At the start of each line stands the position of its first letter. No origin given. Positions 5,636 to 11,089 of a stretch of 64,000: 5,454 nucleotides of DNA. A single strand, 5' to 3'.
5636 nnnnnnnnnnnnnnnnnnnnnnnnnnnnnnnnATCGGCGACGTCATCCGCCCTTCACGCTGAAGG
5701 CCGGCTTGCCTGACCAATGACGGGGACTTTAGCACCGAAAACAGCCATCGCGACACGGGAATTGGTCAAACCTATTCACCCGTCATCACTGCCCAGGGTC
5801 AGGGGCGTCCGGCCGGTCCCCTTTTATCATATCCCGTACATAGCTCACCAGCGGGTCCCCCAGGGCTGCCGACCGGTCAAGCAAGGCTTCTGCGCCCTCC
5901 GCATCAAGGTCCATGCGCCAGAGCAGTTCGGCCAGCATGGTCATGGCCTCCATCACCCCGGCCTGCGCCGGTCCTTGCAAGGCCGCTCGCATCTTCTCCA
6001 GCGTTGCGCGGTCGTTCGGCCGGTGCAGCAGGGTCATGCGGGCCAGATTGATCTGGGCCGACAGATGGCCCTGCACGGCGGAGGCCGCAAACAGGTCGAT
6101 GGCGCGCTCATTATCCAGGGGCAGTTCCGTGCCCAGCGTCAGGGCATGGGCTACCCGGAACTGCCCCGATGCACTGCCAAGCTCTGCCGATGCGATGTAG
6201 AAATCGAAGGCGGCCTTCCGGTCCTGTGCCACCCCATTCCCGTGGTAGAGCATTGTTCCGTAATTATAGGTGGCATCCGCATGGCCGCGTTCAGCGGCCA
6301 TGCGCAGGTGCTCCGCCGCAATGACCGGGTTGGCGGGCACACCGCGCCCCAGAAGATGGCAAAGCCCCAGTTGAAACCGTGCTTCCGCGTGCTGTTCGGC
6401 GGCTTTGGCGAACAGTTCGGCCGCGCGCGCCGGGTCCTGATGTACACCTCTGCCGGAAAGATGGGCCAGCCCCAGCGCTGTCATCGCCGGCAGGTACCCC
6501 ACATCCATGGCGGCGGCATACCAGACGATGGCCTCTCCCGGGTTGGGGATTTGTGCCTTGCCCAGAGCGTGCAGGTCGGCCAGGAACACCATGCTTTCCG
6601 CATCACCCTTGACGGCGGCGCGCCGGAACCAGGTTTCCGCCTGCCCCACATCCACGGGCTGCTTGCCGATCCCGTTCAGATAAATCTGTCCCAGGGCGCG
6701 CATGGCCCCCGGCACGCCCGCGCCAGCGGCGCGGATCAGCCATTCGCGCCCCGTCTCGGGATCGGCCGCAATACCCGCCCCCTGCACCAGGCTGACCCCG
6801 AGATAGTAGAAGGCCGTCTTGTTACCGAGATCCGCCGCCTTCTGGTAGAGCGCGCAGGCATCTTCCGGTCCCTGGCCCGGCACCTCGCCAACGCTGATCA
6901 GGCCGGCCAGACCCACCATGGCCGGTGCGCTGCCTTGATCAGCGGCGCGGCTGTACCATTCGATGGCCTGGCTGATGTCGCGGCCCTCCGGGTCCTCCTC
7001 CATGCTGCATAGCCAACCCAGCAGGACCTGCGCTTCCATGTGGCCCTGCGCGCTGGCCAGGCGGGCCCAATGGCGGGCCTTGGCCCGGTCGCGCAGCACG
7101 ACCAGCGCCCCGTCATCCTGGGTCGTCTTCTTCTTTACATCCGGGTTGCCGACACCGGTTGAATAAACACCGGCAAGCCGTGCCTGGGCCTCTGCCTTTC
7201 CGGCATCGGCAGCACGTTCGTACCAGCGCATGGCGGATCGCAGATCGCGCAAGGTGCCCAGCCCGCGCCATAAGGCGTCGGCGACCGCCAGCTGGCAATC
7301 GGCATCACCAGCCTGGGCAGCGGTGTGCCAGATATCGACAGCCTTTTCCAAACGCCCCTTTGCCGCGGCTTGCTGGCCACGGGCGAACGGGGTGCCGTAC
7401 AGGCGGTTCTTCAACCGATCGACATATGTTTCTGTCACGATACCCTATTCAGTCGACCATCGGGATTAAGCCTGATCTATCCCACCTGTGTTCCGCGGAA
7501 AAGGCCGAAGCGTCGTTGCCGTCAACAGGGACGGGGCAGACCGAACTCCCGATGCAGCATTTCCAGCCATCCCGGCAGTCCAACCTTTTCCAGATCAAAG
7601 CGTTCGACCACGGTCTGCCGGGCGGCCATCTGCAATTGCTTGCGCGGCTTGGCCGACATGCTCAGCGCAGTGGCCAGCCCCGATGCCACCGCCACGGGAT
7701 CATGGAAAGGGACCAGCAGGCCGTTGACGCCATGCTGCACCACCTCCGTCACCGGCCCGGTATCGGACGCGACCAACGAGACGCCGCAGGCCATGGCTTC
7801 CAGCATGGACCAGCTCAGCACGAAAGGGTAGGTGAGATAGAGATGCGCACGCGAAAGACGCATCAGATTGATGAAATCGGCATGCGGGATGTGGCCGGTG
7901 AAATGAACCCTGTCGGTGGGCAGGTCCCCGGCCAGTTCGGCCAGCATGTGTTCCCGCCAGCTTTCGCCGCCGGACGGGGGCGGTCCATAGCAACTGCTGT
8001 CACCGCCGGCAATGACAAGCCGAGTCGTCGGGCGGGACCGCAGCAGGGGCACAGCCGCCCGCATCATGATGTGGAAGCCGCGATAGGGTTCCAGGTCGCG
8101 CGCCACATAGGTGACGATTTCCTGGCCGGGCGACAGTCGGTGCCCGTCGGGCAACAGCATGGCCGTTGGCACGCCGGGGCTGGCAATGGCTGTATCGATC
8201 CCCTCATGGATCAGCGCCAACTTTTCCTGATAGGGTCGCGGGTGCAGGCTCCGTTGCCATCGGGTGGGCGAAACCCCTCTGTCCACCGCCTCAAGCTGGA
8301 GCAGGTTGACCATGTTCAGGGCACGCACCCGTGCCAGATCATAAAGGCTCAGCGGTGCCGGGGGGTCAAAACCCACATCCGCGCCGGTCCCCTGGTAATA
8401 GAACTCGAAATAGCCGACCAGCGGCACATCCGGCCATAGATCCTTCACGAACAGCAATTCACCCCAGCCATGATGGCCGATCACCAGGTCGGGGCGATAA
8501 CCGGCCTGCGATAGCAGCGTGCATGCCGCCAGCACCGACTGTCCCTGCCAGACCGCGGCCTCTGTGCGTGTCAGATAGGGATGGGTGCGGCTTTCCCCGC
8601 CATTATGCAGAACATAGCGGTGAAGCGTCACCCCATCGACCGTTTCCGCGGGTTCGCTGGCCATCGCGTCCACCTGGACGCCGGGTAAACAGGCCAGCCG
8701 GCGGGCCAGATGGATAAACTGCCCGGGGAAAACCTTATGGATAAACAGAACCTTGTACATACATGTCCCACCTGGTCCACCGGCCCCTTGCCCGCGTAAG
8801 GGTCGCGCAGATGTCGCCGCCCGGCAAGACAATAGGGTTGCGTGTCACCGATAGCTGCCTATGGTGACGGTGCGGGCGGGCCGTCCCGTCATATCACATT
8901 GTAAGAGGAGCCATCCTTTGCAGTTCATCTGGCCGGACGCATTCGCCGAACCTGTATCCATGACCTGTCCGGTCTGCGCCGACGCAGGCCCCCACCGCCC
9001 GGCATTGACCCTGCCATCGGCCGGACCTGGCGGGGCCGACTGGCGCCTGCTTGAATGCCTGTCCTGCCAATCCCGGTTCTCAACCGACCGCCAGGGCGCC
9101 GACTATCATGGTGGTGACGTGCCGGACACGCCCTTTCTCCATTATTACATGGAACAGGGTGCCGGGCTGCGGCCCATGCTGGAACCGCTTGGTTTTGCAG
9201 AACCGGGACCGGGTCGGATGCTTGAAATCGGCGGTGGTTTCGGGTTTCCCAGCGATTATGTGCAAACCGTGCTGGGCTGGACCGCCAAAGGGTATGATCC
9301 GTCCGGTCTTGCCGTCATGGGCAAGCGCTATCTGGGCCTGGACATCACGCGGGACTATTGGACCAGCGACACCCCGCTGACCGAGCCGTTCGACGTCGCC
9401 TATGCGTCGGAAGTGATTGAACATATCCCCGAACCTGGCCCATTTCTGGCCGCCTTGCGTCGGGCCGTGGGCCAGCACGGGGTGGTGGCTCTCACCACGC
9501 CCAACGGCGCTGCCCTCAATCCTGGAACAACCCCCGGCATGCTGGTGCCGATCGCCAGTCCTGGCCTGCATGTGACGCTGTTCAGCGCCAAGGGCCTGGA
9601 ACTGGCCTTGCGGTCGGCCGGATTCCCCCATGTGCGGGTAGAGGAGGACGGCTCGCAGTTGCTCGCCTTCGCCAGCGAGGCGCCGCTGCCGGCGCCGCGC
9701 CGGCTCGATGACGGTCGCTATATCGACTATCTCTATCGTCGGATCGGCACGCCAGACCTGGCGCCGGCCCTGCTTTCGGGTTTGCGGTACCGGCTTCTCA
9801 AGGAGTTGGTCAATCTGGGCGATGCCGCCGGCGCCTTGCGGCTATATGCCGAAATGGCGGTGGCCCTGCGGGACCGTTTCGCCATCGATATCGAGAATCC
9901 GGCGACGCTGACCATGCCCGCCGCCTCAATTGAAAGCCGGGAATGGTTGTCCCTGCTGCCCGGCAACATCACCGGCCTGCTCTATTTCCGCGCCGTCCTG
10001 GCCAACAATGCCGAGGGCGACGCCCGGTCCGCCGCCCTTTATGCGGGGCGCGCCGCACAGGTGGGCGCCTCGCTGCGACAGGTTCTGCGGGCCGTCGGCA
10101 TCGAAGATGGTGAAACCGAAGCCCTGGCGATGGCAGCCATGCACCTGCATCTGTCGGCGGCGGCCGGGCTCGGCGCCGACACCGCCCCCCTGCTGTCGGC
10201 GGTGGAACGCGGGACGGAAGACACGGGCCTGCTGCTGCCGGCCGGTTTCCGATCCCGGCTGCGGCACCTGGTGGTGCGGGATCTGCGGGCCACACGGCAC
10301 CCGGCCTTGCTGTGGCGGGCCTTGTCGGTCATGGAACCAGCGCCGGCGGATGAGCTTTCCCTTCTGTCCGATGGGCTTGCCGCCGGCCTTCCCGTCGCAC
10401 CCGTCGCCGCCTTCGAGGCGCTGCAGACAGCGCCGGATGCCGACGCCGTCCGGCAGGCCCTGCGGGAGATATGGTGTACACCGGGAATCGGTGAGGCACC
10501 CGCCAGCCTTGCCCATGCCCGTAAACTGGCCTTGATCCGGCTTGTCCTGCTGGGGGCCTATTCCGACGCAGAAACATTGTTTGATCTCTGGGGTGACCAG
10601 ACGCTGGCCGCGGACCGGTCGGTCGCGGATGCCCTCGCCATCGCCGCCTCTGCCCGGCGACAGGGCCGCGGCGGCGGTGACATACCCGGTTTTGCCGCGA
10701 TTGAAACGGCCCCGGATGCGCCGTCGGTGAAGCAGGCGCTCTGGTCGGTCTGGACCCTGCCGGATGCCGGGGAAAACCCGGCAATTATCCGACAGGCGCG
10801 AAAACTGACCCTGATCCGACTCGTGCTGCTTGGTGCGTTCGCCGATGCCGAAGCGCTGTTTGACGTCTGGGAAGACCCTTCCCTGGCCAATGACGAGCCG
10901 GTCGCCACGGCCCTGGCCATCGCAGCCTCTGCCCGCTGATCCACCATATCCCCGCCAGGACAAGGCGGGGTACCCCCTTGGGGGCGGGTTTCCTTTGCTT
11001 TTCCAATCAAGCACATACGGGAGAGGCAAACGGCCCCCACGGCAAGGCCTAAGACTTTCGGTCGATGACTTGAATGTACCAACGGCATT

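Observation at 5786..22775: Candidate undescribed system: RTX surface protein with Sel1 and ChW-like accessories, methylating enzymes and an ABC-exported glycan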

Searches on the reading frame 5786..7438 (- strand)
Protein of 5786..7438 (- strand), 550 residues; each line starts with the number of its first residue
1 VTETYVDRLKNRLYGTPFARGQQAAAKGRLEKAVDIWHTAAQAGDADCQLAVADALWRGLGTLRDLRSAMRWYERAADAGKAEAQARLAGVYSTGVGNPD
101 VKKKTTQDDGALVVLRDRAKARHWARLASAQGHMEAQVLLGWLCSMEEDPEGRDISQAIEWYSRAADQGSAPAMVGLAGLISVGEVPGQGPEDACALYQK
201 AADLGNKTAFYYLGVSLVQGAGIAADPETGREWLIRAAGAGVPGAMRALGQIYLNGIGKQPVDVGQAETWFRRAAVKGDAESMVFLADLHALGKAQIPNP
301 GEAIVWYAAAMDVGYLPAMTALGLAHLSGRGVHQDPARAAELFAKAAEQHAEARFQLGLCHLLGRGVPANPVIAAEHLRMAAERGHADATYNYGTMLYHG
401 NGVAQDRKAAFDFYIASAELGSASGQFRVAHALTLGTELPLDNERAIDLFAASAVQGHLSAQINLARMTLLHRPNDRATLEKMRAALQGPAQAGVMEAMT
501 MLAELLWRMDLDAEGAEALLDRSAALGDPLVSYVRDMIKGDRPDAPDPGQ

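Call 3: search_protein_families(library=pfam, proteins=[window:5786-7438:-], max_evalue=0.01)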
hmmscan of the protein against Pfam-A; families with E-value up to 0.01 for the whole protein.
window:5786-7438:- (550 aa): 2 families
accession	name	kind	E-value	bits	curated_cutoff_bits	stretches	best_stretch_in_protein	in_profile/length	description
PF08238.18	Sel1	-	4.5e-60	198.4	30.7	6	351-386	1-36/36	Sel1 repeat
PF23310.1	TPR_27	-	1.3e-08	34.9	27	1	348-413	25-87/110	Plant tetratrico peptide repeats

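Call 6: search_protein_families(library=ncbifam, proteins=[window:5786-7438:-], max_evalue=0.1)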
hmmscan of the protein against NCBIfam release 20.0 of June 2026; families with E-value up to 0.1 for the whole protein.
window:5786-7438:- (550 aa): 4 families
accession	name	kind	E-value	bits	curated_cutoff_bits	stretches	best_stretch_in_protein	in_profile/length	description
NF033786.1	phenyl_MerG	equivalog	1.2e-30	107.2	350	5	32-173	51-184/217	phenylmercury resistance protein MerG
NF045484.1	TransRegExoR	equivalog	3.7e-16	59.1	450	3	19-176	48-202/267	exopolysaccharide production regulator ExoR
NF047621.1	FlgprotMotXVib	equivalog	2.3e-15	56.7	330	3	390-470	75-155/211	flagellar protein MotX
NF038194.1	AlgK_TPR_lipo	equivalog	1.6e-13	50.1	700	2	322-413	304-395/448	alginate biosynthesis TPR repeat lipoprotein AlgK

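Call 58: search_dna_similar(query=window:5789-7438:-, collection=plasmids, mode=protein, max_evalue=1e-20, max_rows=40, rows=best)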
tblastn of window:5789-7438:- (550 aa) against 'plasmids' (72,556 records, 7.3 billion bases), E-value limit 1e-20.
Records with a match: 83; places in all: 217; records where one place covers at least 80% of the query: 35.
Best place of each record, by identity: <60% 83.
By first word of the organism name: Azospirillum 17; Bradyrhizobium 14; Aeromonas 6; Vibrio 6; Mesorhizobium 5; Psychrobacter 5; Bartonella 5; Klebsiella 4; Acinetobacter 3; Sulfitobacter 3; and 13 more.
By predicted mobility (MOB-suite, as given by PLSDB): non-mobilizable 59; conjugative 14; mobilizable 10.
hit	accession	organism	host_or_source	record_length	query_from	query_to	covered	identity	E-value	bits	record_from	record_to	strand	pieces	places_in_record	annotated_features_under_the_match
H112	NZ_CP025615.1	Niveispirillum cyanobacteriorum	sing cell,cyanobacterial aggregates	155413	8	538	97%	58.6%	5e-178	563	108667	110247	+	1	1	SEL1-like repeat protein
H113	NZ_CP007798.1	Azospirillum argentinense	Triticum aestivum L.,Root,wheat ...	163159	11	536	96%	36.4%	1e-65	239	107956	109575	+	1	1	SEL1-like repeat protein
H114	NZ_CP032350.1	Azospirillum brasilense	soil sample,Agricultural field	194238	12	529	94%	36.9%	7e-60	222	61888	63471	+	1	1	tetratricopeptide repeat protein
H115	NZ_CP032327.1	Azospirillum argentinense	soil sample,Agricultural field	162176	11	536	96%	36.2%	8e-68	245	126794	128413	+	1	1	tetratricopeptide repeat protein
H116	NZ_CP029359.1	Azospirillum thermophilum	cell culture,hot spring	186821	12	528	94%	36.1%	1e-55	209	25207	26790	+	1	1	tetratricopeptide repeat protein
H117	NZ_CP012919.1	Azospirillum brasilense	Digitaria eriantha,microbe,root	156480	12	528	94%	35.5%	4e-55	208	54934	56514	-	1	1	SEL1-like repeat protein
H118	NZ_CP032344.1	Azospirillum brasilense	soil sample,Agricultural field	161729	12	528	94%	35.5%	4e-55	208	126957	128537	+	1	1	SEL1-like repeat protein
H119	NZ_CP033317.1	Azospirillum brasilense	rhizosphere soil of Digitaria ...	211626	12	528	94%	35.5%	4e-55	208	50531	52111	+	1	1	SEL1-like repeat protein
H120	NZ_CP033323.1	Azospirillum brasilense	rhizosphere soil of Cynodon ...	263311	12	528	94%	35.5%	4e-55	208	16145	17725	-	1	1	SEL1-like repeat protein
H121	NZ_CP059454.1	Azospirillum brasilense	Prokaryotes,soil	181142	59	548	89%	36.4%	4e-47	184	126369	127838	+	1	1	SEL1-like repeat protein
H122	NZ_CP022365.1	Azospirillum sp. TSH58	single cell,paddy soils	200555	59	528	85%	36.2%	8e-50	192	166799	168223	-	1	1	SEL1-like repeat protein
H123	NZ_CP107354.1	Klebsiella pneumoniae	Homo sapiens,sputum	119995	7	506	91%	32.5%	6e-56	210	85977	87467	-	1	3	SEL1-like repeat protein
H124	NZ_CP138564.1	Klebsiella pneumoniae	Homo sapiens,pure culture,sputum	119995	7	506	91%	32.5%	6e-56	210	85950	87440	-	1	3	SEL1-like repeat protein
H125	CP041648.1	Klebsiella pneumoniae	Homo sapiens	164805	7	506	91%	32.3%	4e-56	211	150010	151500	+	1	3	SEL1-like repeat protein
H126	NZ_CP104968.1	Phyllobacterium sp. A18/5-2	Vicia costata,cell culture,root nodule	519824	19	493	84%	33.1%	5e-26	185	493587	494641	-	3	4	tetratricopeptide repeat protein (x2)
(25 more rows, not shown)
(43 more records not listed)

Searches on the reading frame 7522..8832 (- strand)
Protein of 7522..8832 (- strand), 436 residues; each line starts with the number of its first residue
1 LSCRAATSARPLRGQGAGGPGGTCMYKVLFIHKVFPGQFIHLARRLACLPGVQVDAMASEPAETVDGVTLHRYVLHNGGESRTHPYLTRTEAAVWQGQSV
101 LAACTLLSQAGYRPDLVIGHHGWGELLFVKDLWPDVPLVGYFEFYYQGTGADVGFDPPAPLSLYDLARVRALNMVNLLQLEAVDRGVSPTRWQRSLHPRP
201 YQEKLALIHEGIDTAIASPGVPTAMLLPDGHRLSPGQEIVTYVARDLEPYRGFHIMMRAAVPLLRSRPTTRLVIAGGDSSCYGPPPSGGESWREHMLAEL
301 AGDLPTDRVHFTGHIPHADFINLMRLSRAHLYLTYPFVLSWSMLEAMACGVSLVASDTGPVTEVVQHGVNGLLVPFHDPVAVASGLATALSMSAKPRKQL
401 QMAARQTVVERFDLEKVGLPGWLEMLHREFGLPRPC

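Call 3: search_protein_families(library=pfam, proteins=[window:7522-8832:-], max_evalue=0.01)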
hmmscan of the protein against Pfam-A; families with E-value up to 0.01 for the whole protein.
window:7522-8832:- (436 aa): 4 families
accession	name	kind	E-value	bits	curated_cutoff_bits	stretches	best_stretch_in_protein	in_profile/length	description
PF12000.14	Glyco_trans_4_3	-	1.8e-57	194.2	25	1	51-215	2-166/168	Glycosyl transferase family 4 group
PF00534.26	Glycos_transf_1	-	7.7e-22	78.1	26.4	1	233-406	11-171/172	Glycosyl transferases group 1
PF13692.12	Glyco_trans_1_4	-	4.1e-19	69.7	27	1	239-390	3-140/142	Glycosyl transferases group 1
PF13524.12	Glyco_trans_1_2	-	6.1e-08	33.2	25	1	271-414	16-135/144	Glycosyl transferase-like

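Call 6: search_protein_families(library=ncbifam, proteins=[window:7522-8832:-], max_evalue=0.1)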
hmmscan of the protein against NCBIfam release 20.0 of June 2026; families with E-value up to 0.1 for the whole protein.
window:7522-8832:- (436 aa): 19 families
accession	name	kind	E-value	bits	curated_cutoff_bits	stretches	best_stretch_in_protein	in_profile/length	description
NF041876.1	EPS_EpsE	equivalog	4.6e-22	78.8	400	1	216-415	190-383/389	exopolysaccharide biosynthesis GT4 family glycosyltransferase EpsE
TIGR03449.1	mycothiol_MshA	equivalog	2.4e-15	56.4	462.5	1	203-404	188-380/406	D-inositol-3-phosphate glycosyltransferase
TIGR04063.1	stp3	hypoth_equivalog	4.7e-15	55.4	442.05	1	202-411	179-378/397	TIGR04063 family PEP-CTERM/XrtA system glycosyltransferase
TIGR04047.1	MSMEG_0565_glyc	hypoth_equivalog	3.6e-14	52.6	259.85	1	247-413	202-359/373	MSMEG_0565 family glycosyltransferase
TIGR03088.1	stp2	hypoth_equivalog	7.4e-13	48.3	409.05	1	203-416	160-361/374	TIGR03088 family PEP-CTERM/XrtA system glycosyltransferase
TIGR03999.1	thiol_BshA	equivalog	1e-11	44.4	273.7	1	306-416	254-361/375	N-acetyl-alpha-D-glucosaminyl L-malate synthase BshA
TIGR02149.1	glgA_Coryne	subfamily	1.9e-09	37.1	302.4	1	343-417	300-379/391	glycogen synthase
NF038229.1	Glyco4_Geo_Pelo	equivalog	9.4e-08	31.4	400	1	229-416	153-324/338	GPMC system family 4 glycosyltransferase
TIGR04157.1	glyco_rSAM_CFB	subfamily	2.2e-07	30.2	400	1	202-378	192-352/406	TIGR04157 family glycosyltransferase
NF053787.1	GlcN_PG_synth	equivalog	7e-07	28.4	480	1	343-417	278-348/361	N-acetylglucosaminyl phosphatidylglycerol synthase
TIGR02472.1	sucr_P_syn_N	equivalog_domain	1.3e-06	27.5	576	1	333-397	349-411/439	sucrose-phosphate synthase, putative, glycosyltransferase domain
NF012028.0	PRK15484.1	subfamily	0.00032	19.9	618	1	234-417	190-367/380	lipopolysaccharide N-acetylglucosaminyltransferase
NF011726.0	PRK15179.1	equivalog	0.00074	17.9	733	1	222-416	502-682/694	Vi polysaccharide biosynthesis protein TviE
TIGR04005.1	wcaL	equivalog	0.001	18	537.6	1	342-414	320-392/406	colanic acid biosynthesis glycosyltransferase WcaL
TIGR02470.1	sucr_synth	equivalog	0.0061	14.7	810.4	1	342-395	659-712/784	sucrose synthase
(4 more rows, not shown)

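Call 71: search_solved_structures(query=window:7522-8832:-, max_evalue=0.001)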
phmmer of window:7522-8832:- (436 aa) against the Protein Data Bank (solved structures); distinct sequences matched with E-value up to 0.001: 11.
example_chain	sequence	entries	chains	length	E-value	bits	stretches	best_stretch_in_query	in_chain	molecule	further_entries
3c4q_A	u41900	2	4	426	2.2e-09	40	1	202-391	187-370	Predicted glycosyltransferases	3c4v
3c48_A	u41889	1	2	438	2.4e-09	39.8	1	202-391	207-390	Predicted glycosyltransferases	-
2jjm_A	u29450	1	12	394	1.7e-07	33.8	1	307-417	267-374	GLYCOSYL TRANSFERASE, GROUP 1 FAMILY PROTEIN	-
3mbo_A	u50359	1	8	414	1.8e-07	33.7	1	307-417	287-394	Glycosyltransferase, group 1 family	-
9v0l_A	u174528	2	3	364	4e-07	32.5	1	299-434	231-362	tetrahydrobiopterin glucosyltransferases | tetrahydrobiopterin glucosyltransferase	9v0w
6tvp_A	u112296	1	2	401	2.6e-06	29.8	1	202-414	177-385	Alpha-maltose-1-phosphate synthase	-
6kih_A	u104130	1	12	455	1.4e-05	27.5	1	237-419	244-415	Tll1590 protein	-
4xso_B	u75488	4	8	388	3e-05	26.4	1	246-414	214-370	Alr3699 protein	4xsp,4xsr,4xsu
5d00_A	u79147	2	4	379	0.00013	24.3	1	325-408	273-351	N-acetyl-alpha-D-glucosaminyl L-malate synthase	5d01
4n9w_A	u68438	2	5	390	0.00017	23.9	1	236-390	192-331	GDP-mannose-dependent alpha-(1-2)-phosphatidylinositol mannosyltransferase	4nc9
2gej_A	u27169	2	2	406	0.00019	23.7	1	236-390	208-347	PHOSPHATIDYLINOSITOL MANNOSYLTRANSFERASE (PimA)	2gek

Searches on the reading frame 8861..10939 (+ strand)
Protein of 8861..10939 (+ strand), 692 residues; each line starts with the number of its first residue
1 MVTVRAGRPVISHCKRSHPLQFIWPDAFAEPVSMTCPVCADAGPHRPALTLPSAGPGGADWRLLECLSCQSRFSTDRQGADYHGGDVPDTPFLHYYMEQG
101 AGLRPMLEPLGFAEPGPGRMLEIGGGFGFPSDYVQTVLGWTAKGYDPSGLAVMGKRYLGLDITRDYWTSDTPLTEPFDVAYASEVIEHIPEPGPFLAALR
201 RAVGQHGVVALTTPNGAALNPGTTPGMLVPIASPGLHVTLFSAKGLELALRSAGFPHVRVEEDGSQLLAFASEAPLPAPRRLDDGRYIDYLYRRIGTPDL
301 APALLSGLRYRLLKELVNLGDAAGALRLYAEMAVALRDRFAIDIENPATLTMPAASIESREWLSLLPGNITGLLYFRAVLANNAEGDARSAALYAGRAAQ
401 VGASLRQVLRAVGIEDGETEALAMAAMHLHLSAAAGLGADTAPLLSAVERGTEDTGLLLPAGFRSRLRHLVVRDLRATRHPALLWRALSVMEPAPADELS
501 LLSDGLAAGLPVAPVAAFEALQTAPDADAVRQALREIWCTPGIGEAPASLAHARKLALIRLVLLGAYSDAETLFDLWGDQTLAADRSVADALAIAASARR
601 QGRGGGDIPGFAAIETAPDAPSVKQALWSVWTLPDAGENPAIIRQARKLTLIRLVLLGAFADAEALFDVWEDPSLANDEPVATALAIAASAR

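Call 3: search_protein_families(library=pfam, proteins=[window:8861-10939:+], max_evalue=0.01)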
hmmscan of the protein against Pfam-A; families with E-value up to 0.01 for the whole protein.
window:8861-10939:+ (692 aa): 3 families
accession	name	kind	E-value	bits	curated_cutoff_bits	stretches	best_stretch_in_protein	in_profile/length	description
PF13489.12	Methyltransf_23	-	5.5e-13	49.4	27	1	108-255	14-159/164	Methyltransferase domain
PF08242.18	Methyltransf_12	-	3.9e-05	24.7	30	1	121-208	1-97/98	Methyltransferase domain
PF08241.18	Methyltransf_11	-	0.00051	21.1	21.2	1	121-210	1-94/95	Methyltransferase domain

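Call 6: search_protein_families(library=ncbifam, proteins=[window:8861-10939:+], max_evalue=0.1)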
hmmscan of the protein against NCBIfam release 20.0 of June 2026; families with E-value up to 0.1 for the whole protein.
window:8861-10939:+ (692 aa): 1 family
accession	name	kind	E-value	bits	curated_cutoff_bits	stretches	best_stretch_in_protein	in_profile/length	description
TIGR01983.1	UbiG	equivalog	0.0091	15.3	102.95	1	175-215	115-155/228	bifunctional 2-polyprenyl-6-hydroxyphenol methylase/3-demethylubiquinol 3-O-methyltransferase UbiG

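Call 7: search_protein_families(library=pfam, proteins=[window:8861-10939:+], max_evalue=10)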
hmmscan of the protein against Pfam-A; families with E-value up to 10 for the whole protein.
window:8861-10939:+ (692 aa): 3 families
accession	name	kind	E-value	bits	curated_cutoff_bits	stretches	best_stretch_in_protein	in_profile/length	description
PF13489.12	Methyltransf_23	-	5.5e-13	49.4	27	1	108-255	14-159/164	Methyltransferase domain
PF08242.18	Methyltransf_12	-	3.9e-05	24.7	30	1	121-208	1-97/98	Methyltransferase domain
PF08241.18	Methyltransf_11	-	0.00051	21.1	21.2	1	121-210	1-94/95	Methyltransferase domain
